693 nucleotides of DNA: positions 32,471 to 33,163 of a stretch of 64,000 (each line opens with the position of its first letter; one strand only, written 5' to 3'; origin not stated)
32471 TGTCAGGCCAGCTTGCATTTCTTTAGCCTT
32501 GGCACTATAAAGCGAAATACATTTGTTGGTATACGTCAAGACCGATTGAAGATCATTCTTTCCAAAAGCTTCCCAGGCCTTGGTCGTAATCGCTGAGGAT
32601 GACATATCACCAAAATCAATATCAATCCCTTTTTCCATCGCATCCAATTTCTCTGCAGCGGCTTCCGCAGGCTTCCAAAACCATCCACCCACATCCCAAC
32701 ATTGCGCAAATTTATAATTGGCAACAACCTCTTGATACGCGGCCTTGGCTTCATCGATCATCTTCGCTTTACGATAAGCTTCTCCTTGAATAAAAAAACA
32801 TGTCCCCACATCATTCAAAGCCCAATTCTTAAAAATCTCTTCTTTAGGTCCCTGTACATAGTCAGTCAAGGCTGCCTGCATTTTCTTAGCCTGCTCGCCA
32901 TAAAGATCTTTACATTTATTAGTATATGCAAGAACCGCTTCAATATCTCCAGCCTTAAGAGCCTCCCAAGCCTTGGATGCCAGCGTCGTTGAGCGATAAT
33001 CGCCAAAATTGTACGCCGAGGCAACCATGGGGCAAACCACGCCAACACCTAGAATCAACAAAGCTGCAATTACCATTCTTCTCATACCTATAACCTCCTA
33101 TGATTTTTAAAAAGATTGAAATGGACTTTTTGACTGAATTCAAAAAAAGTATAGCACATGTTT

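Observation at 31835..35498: Unrecognised ~135-aa module: three copies in a secreted protein and one copy at the N-terminus of the adjacent GH-A glycosidase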

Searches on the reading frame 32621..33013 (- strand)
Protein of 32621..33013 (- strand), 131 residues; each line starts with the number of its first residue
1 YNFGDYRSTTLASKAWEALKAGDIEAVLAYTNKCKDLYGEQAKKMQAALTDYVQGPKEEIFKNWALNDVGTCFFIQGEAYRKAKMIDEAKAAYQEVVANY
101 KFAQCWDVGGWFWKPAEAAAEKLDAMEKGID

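Call 11: find_homologous_proteins(query=A2, max_evalue=0.001)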
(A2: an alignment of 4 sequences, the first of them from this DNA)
Query A2 (4 sequences) (131 aa, profile of the alignment): 857 proteins with E <= 0.001 among 1645 candidates; the best 120 are listed.
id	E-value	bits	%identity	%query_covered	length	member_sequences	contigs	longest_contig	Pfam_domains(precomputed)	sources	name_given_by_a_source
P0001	1.4e-85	302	60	95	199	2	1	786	PF13181.13,PF07719.24,PF13174.13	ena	-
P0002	2.1e-83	295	55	95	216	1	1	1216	PF13181.13,PF13174.13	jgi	-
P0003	6.1e-83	293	57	93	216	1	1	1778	PF00515.35,PF13424.13,PF13181.13,PF07719.24,PF13174.13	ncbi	-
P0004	8.9e-82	289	61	96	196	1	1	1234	PF13181.13,PF07719.24,PF13174.13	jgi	jgi:hypothetical protein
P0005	5.2e-81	287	53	98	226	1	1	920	PF00515.35,PF13181.13,PF07719.24,PF13174.13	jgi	jgi:tetratricopeptide (TPR) repeat protein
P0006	1.1e-73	263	69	98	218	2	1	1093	PF13174.13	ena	-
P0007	8.1e-71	254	54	97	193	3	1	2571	-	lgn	-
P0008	1.8e-69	250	50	95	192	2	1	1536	PF00515.35,PF13424.13,PF13428.13,PF13181.13,PF07719.24,PF13174.13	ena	-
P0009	3.4e-69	249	57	98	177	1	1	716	PF13174.13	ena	-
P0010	2.1e-67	243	52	96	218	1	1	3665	PF13174.13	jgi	jgi:tetratricopeptide (TPR) repeat protein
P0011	6.1e-64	232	55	95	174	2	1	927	PF07719.24,PF13174.13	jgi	jgi:tetratricopeptide (TPR) repeat protein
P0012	9.6e-63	228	53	97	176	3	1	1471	PF13174.13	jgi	jgi:tetratricopeptide (TPR) repeat protein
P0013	2.4e-61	223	50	96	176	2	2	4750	PF13181.13,PF07719.24,PF13174.13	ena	-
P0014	5.5e-61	222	60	100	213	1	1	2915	-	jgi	-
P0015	6.1e-61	222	50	98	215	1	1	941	PF13181.13,PF07719.24,PF13174.13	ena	-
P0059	4.7e-49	184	57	96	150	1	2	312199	-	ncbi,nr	ncbi:MAG: beta-glucanase precursor [Candidatus Omnitrophica bacterium]|nr:beta-glucanase precursor [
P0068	2.7e-48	181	57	97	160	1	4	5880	-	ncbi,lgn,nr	ncbi:MAG: beta-glucanase precursor [Candidatus Omnitrophica bacterium]|nr:beta-glucanase precursor [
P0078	3.9e-47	177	55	95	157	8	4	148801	PF07719.24,PF13174.13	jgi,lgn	jgi:tetratricopeptide (TPR) repeat protein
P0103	1.3e-44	169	56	96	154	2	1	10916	-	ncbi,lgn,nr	ncbi:MAG: beta-glucanase precursor [Kiritimatiellaeota bacterium]|nr:beta-glucanase precursor [Kirit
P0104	2.1e-44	168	56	96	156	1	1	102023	-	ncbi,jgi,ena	jgi:hypothetical protein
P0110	4.9e-44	167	54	93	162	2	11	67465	PF07719.24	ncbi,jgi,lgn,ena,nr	ncbi:MAG TPA: hypothetical protein P5270_02180 [Victivallales bacterium]|nr:hypothetical protein [Vi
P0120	7.8e-44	167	55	96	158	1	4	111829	-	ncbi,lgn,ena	-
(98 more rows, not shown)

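Call 19: find_related_loci(query=A3, collection=genome_contigs, flank=8000)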
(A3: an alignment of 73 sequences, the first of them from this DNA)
Query A3 (131 aa) in genome_contigs; peptide patterns used: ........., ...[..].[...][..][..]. (x = any residue, [..] = any of these).
599 stretches matched a pattern (row limit reached: there are more); 565 encode a relative of the query (tblastn E <= 1e-3); the best 80 are kept; 80 distinct loci.
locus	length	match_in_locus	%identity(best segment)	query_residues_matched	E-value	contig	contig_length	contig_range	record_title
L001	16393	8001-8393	79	1-131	8e-69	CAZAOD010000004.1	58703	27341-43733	MAG TPA_asm: uncultured Planctomycetales bacterium isolate binchicken_co173_225 genome assembly, contig: NODE_1782_lengt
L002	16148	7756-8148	73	1-131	4e-66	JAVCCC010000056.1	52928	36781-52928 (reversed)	MAG: Candidatus Aceula lacicola isolate MAG_3300035698_1100 Ga0374944_044237, whole genome shotgun sequence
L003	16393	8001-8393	72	1-131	1e-64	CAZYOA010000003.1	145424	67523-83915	MAG TPA_asm: uncultured Planctomycetales bacterium isolate binchicken_co181_631 genome assembly, contig: NODE_60_length_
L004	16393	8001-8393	73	1-131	1e-62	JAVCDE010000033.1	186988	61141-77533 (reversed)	MAG: Candidatus Aceula meridiana isolate MAG_3300035698_985 Ga0374944_593006, whole genome shotgun sequence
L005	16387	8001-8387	71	1-129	4e-60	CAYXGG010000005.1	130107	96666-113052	MAG TPA_asm: uncultured Planctomycetales bacterium isolate SRP150892_co2_491 genome assembly, contig: NODE_111_length_13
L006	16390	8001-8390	68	2-131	4e-59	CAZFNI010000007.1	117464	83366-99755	MAG TPA_asm: uncultured Planctomycetales bacterium isolate SRP342105_co1_465 genome assembly, contig: NODE_183_length_11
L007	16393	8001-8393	66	1-131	6e-58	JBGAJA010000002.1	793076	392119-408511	MAG: Candidatus Omnitrophota bacterium isolate MAG_AAO_H125.54 AAOH125-54_opera_contig_17, whole genome shotgun sequence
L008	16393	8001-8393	68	1-131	2e-57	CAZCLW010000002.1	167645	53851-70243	MAG TPA_asm: uncultured Planctomycetales bacterium isolate SRP239054_co1_195 genome assembly, contig: NODE_50_length_167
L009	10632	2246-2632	67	1-129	3e-57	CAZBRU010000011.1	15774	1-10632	MAG TPA_asm: uncultured Planctomycetales bacterium isolate ERP125453_co2_380 genome assembly, contig: NODE_1335_length_1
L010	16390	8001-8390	65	2-131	3e-57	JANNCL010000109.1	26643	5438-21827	MAG: Candidatus Omnitrophota bacterium isolate OTE_78_metabat_191 OTE_78_k141_3587354, whole genome shotgun sequence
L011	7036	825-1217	66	1-131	6e-57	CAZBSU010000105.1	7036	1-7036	MAG TPA_asm: uncultured Planctomycetales bacterium isolate binchicken_co256_149 genome assembly, contig: NODE_31914_leng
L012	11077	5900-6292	65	1-131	2e-56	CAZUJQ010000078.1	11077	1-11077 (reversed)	MAG TPA_asm: uncultured Planctomycetales bacterium isolate binchicken_co21_390 genome assembly, contig: NODE_4700_length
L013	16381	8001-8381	68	1-127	2e-56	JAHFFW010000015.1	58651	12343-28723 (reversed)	MAG: Candidatus Omnitrophota bacterium isolate nzgw300 NODE_120_length_58652_cov_6.638089, whole genome shotgun sequence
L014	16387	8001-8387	67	1-129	2e-56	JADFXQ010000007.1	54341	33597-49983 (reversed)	MAG: Candidatus Omnitrophota bacterium isolate nDJH15bin13 nDJH15_bin13_NODE_7_length_54341_cov_5.051223, whole genome s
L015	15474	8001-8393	68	1-131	1e-56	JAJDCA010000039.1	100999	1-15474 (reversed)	MAG: Candidatus Omnitrophota bacterium isolate OFTM38 OFTM38_38, whole genome shotgun sequence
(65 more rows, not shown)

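Call 24: predict_structure(alignment_id=A3)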
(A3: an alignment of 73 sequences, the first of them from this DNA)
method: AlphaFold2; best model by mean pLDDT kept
length: 131 residues; sequences in the alignment: 73
mean_pLDDT: 95.4   pTM: 0.90
mean pLDDT of the five models: 95.4, 95.3, 95.0, 93.3, 92.9
residues with pLDDT >= 90: 118; 70-90: 12; 50-70: 1; < 50: 0
segments of 3 or more residues with pLDDT < 50: none
pLDDT, mean of each block of 10 residues (from residue 1): 90 97 98 99 98 94 97 99 97 99 89 96 92 58
secondary structure, 60 per line:
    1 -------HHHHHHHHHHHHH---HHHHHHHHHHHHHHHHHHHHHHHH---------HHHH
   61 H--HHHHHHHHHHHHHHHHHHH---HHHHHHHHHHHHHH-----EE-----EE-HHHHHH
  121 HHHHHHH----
elements in order: H8-20 H24-47 H57-61 H64-82 H86-99 H115-127

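Call 26: search_protein_representatives(alignment_id=A3)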
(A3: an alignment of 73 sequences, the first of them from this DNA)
Query: 73 sequences, 156 profile positions. Proteins with E-value up to 0.001 (for the whole library): 1375; up to 1e-10: 948; up to 1e-30: 197. The best 150 are listed.
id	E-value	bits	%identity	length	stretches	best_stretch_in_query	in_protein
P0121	4.7e-210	705.5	-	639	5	25-152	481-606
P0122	7.2e-207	695.2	-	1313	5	23-152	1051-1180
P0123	1.2e-200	675.0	-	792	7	26-152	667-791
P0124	3.5e-176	595.5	-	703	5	22-153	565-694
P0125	4.8e-168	569.1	-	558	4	24-153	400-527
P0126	3.8e-156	530.4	-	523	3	4-154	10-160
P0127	6.0e-155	526.5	-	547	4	23-152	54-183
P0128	2.6e-148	505.0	-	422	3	27-154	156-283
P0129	7.5e-142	484.0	-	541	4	25-152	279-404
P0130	1.2e-140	480.0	-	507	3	19-154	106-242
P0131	9.8e-135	460.9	-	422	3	25-153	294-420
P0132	7.4e-134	458.0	-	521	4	25-152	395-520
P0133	5.5e-131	448.7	-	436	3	25-152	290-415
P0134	2.1e-125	430.6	-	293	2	4-154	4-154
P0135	5.6e-113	390.2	-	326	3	25-153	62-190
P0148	3.6e-85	299.8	-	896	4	9-152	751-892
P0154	1.0e-78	278.9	-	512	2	4-155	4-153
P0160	1.0e-63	230.2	-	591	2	21-153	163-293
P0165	3.6e-60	218.6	-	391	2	22-152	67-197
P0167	4.7e-59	215.0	-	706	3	24-152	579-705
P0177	5.5e-50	185.5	-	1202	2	27-145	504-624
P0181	1.8e-48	180.6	-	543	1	21-153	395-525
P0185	5.8e-48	179.0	-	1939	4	19-136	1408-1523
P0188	5.8e-47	175.7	-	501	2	32-152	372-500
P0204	8.1e-44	165.5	-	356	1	21-154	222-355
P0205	1.3e-43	164.8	-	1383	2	26-149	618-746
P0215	7.2e-41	155.9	-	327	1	24-151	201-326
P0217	7.2e-41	155.9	-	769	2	47-146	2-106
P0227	2.5e-39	150.9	-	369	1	21-153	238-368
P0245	6.8e-37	143.0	-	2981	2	19-150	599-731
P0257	5.9e-36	140.0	-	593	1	17-152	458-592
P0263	1.8e-35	138.4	-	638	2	26-146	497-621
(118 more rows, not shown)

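Call 28: search_protein_families(library=pfam, proteins=[P0122, P0148, P0177, P0185, P0205, P0217, P0160, P0181], max_evalue=0.0001)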
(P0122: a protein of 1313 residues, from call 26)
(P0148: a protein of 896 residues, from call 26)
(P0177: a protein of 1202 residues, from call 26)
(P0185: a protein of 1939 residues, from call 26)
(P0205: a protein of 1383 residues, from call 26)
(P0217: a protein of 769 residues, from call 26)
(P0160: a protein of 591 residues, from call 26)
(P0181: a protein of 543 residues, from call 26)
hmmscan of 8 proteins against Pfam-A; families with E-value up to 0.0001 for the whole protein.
P0122 (1313 aa): 8 families
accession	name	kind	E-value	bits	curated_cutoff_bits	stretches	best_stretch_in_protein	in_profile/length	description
PF13174.12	TPR_6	-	3.1e-17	62.4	26.3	0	995-1023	2-30/33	Tetratricopeptide repeat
PF07719.23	TPR_2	-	5.8e-14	51.4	27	0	996-1021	4-29/34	Tetratricopeptide repeat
PF13181.12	TPR_8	-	4.8e-10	39.2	25.7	0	1126-1151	3-28/34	Tetratricopeptide repeat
PF13424.12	TPR_12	-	4.5e-09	36.8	30.1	0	992-1020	44-72/77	Tetratricopeptide repeat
PF00515.34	TPR_1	-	1.9e-07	31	27.8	0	996-1020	4-28/34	Tetratricopeptide repeat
PF13432.12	TPR_16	-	8.4e-06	26.6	32.7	0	1124-1152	31-59/65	Tetratricopeptide repeat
PF13428.12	TPR_14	-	4.9e-05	24.1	23.5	0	1126-1152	3-29/44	Tetratricopeptide repeat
PF13176.12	TPR_7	-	6e-05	23.3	27.9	0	1126-1150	1-25/36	Tetratricopeptide repeat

P0148 (896 aa): 6 families
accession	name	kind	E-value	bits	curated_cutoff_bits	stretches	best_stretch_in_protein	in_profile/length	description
PF13290.12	CHB_HEX_C_1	-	5e-18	65.2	22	1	140-201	1-63/67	Chitobiase/beta-hexosaminidase C-terminal domain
PF13287.12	Fn3_assoc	-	3.9e-16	59.3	23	1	151-203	1-54/59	Fn3 associated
PF07719.23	TPR_2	-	3.2e-07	30.4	27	0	836-860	1-25/34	Tetratricopeptide repeat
PF13181.12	TPR_8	-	1e-05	25.7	25.7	0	530-558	6-34/34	Tetratricopeptide repeat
PF13750.12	Big_3_3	-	3.7e-05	23.9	27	0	93-176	4-85/157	Bacterial Ig-like domain (group 3)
PF13174.12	TPR_6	-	6.7e-05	23.7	26.3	0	460-488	2-30/33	Tetratricopeptide repeat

P0177 (1202 aa): 5 families
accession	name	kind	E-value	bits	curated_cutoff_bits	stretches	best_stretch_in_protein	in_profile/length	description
PF13632.12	Glyco_trans_2_3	-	6.4e-18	65.7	27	1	867-1067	2-183/198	Glycosyl transferase family group 2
PF13641.12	Glyco_tranf_2_3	-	8.9e-14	52.5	27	1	849-1004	74-229/230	Glycosyltransferase like family 2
PF13506.12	Glyco_transf_21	-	1.8e-09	37.7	21.7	1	863-1003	30-173/174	Glycosyl transferase family 21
PF03552.20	Cellulose_synt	-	1e-06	28.1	24.7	1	960-1083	423-547/722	Cellulose synthase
PF13174.12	TPR_6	-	5.4e-05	24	26.3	0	449-477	2-30/33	Tetratricopeptide repeat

P0185 (1939 aa): 4 families
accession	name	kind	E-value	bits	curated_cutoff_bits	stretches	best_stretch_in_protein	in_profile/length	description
PF13313.11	DUF4082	-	1.1e-13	51.8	28.4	2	1812-1925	14-138/143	Domain of unknown function (DUF4082)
PF05345.18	He_PIG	-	1.2e-10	42.1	24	1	1699-1784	1-95/96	Putative Ig domain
PF03198.20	Glyco_hydro_72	-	4.8e-07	29.8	25.9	0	502-646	115-257/314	Glucanosyltransferase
PF02836.23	Glyco_hydro_2_C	-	1.4e-05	24.8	21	0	497-643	100-217/302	Glycosyl hydrolases family 2, TIM barrel domain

P0205 (1383 aa): 3 families
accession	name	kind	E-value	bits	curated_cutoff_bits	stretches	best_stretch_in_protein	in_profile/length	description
PF05593.20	RHS_repeat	-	1.6e-09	38.4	22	0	293-331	1-36/38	RHS Repeat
PF13181.12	TPR_8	-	1.1e-06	28.7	25.7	0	629-658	4-33/34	Tetratricopeptide repeat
PF07719.23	TPR_2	-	1.2e-05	25.5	27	0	629-657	4-32/34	Tetratricopeptide repeat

P0217 (769 aa): 4 families
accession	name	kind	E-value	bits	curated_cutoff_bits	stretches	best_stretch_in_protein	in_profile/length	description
PF07719.23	TPR_2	-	4.9e-07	29.8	27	0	56-85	1-30/34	Tetratricopeptide repeat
PF13174.12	TPR_6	-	2e-06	28.5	26.3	0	58-86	2-30/33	Tetratricopeptide repeat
PF00515.34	TPR_1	-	7.3e-06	26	27.8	0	550-570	5-25/34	Tetratricopeptide repeat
PF13424.12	TPR_12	-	7.3e-05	23.3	30.1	0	49-82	37-71/77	Tetratricopeptide repeat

P0160 (591 aa): 2 families
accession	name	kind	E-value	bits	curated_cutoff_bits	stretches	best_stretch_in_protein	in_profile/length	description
PF11790.14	Glyco_hydro_cc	-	5.1e-44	151.1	21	1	340-574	18-237/237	Glycosyl hydrolase catalytic core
PF13174.12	TPR_6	-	5.9e-06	27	26.3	0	239-266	3-30/33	Tetratricopeptide repeat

P0181 (543 aa): 7 families
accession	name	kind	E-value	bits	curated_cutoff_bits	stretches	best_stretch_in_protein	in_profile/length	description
PF01442.23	Apolipoprotein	-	1.9e-07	31.4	90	0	296-372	112-186/190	Apolipoprotein A1/A4/E domain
PF13181.12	TPR_8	-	4.2e-07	30.1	25.7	1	470-496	3-29/34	Tetratricopeptide repeat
PF07719.23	TPR_2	-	1.7e-06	28.2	27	0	470-496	3-29/34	Tetratricopeptide repeat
PF02601.20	Exonuc_VII_L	-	2.5e-06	27.6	35.9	1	281-397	127-239/315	Exonuclease VII, large subunit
PF23854.1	DUF7217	-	3.9e-06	27.2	29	0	308-368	125-186/238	Domain of unknown function (DUF7217)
PF13174.12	TPR_6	-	5.2e-06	27.2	26.3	1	470-498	2-30/33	Tetratricopeptide repeat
PF04513.17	Baculo_PEP_C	-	6.8e-06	26.6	38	0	159-236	17-96/140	Baculovirus polyhedron envelope protein, PEP, C terminus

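Call 29: fold_search(model_id=the predicted structure, library=pdb)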
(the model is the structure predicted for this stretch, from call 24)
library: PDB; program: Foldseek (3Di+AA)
matches with E <= 10: 689; with E <= 0.001: 0
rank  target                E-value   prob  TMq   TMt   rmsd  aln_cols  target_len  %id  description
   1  8ebf                  1.2e-01  1.00  0.63  0.14   4.7       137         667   19  C-terminal (TPR) domain of LIC11990 from Leptospira interrogans (released 2022-09-21)
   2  2nc9_MODEL_1_A        1.4e-01  0.47  0.27  0.27  11.2       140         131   14  Apo solution structure of Hop TPR2A (released 2017-03-29)
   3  9k7u_A                1.6e-01  0.77  0.35  0.34  11.2       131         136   14  Crystal structure of designed zinc-induced heterodimer Heter-Zn2-HEHE-22 (released 2025-10-29)
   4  1elr_A                1.8e-01  0.47  0.28  0.29  12.6       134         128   18  Crystal structure of the TPR2A domain of HOP in complex with the HSP90 peptide MEEVD (released 2000-04-26)
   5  6hpg_B                2.2e-01  0.51  0.28  0.31  11.9       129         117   16  Arabidopsis OM64 TPR domain (released 2018-10-03)
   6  1qz2_A                2.4e-01  0.21  0.25  0.13  14.6       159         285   16  Crystal Structure of FKBP52 C-terminal Domain complex with the C-terminal peptide MEEVD of Hsp90 (released 2004-06-22)
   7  3fwv_A                2.8e-01  0.44  0.29  0.30   9.3       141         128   13  Crystal Structure of a Redesigned TPR Protein, T-MOD(VMY), in Complex with MEEVF Peptide (released 2009-04-21)
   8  7o04_B                2.9e-01  0.54  0.32  0.32  11.5       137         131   17  Crystal structure of a shortened IpgC variant in complex with [(2-chloro-5-nitrophenyl)methyl](methyl)amine (released 2022-04-13)
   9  7ayw_A                3.1e-01  0.51  0.32  0.30  11.3       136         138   19  Crystal structure of a shortened IpgC variant in complex with 2H-isoindol-1-amine (released 2021-11-24)
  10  7bev_MODEL_1_A        3.2e-01  0.54  0.32  0.33  11.8       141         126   14  NMR structure of an optimized version of the first TPR domain of the human SPAG1 protein (released 2021-03-31)
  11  6scb_B                3.2e-01  0.51  0.32  0.29  11.3       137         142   20  Crystal structure of a shortened IpgC variant with two bound Magnesium and two bound Chlorine atoms each (released 2020-09-09)
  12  2dba_MODEL_1_A        3.4e-01  0.96  0.49  0.43   7.0       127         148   14  The solution structure of the tetratrico peptide repeat of human Smooth muscle cell associated protein-1, isof (released 2006-06-15)
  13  9avc_B                3.4e-01  0.93  0.44  0.55   5.8       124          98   13  Fis1 Structure Y38E mutation (released 2025-05-21)
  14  4gcn_A                3.4e-01  0.41  0.29  0.30  11.1       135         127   12  N-terminal domain of stress-induced protein-1 (STI-1) from C.elegans (released 2012-08-15)
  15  7axy_B                3.6e-01  0.44  0.32  0.31  11.4       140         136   19  Crystal structure of a shortened IpgC variant in complex with 3-amino-5-(pyrrolidin-1-yl)-1H-pyrazole-4-carbonitrile (released 2021-11-24)
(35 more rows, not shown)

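Call 32: search_protein_families(library=pfam, proteins=[P0245, P0257, P0263, P0154, P0167, P0204, P0227, P0215, P0188, P0165], max_evalue=0.0001)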
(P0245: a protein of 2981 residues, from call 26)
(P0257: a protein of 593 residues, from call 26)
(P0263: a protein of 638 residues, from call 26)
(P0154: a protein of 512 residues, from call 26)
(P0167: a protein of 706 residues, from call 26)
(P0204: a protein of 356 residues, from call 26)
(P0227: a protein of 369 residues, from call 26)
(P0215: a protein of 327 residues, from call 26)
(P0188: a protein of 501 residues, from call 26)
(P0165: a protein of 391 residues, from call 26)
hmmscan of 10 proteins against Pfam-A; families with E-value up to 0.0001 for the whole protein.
P0245 (2981 aa): 0 families

P0257 (593 aa): 3 families
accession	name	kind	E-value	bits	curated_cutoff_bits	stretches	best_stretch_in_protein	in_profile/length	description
PF01456.22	Mucin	-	2.3e-05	24.9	34.7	1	56-129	40-114/143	Mucin-like glycoprotein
PF13181.12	TPR_8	-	2.3e-05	24.6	25.7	1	538-563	3-28/34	Tetratricopeptide repeat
PF07719.23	TPR_2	-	3.4e-05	24.1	27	0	538-563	3-28/34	Tetratricopeptide repeat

P0263 (638 aa): 3 families
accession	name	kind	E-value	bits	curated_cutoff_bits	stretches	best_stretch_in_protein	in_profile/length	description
PF00069.31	Pkinase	-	5.6e-40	137.8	31.7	1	1-188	52-248/263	Protein kinase domain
PF07714.23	PK_Tyr_Ser-Thr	-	3.4e-26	92.6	23.1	1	1-191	55-248/258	Protein tyrosine and serine/threonine kinase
PF03109.22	ABC1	-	2.2e-05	24.2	22.9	1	19-93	140-215/244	ABC1 atypical kinase-like domain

P0154 (512 aa): 2 families
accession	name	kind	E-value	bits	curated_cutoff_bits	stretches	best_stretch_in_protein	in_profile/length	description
PF07719.23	TPR_2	-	9.3e-07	28.9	27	0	230-247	7-24/34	Tetratricopeptide repeat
PF13174.12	TPR_6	-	6.9e-06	26.8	26.3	0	101-124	7-30/33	Tetratricopeptide repeat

P0167 (706 aa): 2 families
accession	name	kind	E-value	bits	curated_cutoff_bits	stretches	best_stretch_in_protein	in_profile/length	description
PF13174.12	TPR_6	-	1.6e-08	35.1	26.3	0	651-679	2-30/33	Tetratricopeptide repeat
PF07719.23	TPR_2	-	3.8e-05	23.9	27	0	651-677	3-29/34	Tetratricopeptide repeat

P0204 (356 aa): 1 family
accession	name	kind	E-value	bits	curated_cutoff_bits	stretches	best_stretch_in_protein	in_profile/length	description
PF06439.18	3keto-disac_hyd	-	1.9e-05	25.3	26.8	1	89-211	72-187/187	3-keto-disaccharide hydrolase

P0227 (369 aa): 1 family
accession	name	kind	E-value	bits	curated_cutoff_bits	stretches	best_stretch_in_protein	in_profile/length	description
PF04773.18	FecR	-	4e-08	34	24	1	122-203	11-97/97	FecR protein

P0215 (327 aa): 0 families

P0188 (501 aa): 2 families
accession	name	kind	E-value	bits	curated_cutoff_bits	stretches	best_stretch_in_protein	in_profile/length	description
PF07719.23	TPR_2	-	1.1e-08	35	27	0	300-327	1-28/34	Tetratricopeptide repeat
PF13181.12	TPR_8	-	5.8e-05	23.4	25.7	0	301-327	2-28/34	Tetratricopeptide repeat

P0165 (391 aa): 3 families
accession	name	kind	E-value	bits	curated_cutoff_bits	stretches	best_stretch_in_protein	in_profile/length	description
PF13174.12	TPR_6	-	3.4e-10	40.3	26.3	0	335-363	2-30/33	Tetratricopeptide repeat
PF13181.12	TPR_8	-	3.2e-06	27.3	25.7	0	142-168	3-29/34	Tetratricopeptide repeat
PF07719.23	TPR_2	-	3.9e-06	27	27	0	333-357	1-25/34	Tetratricopeptide repeat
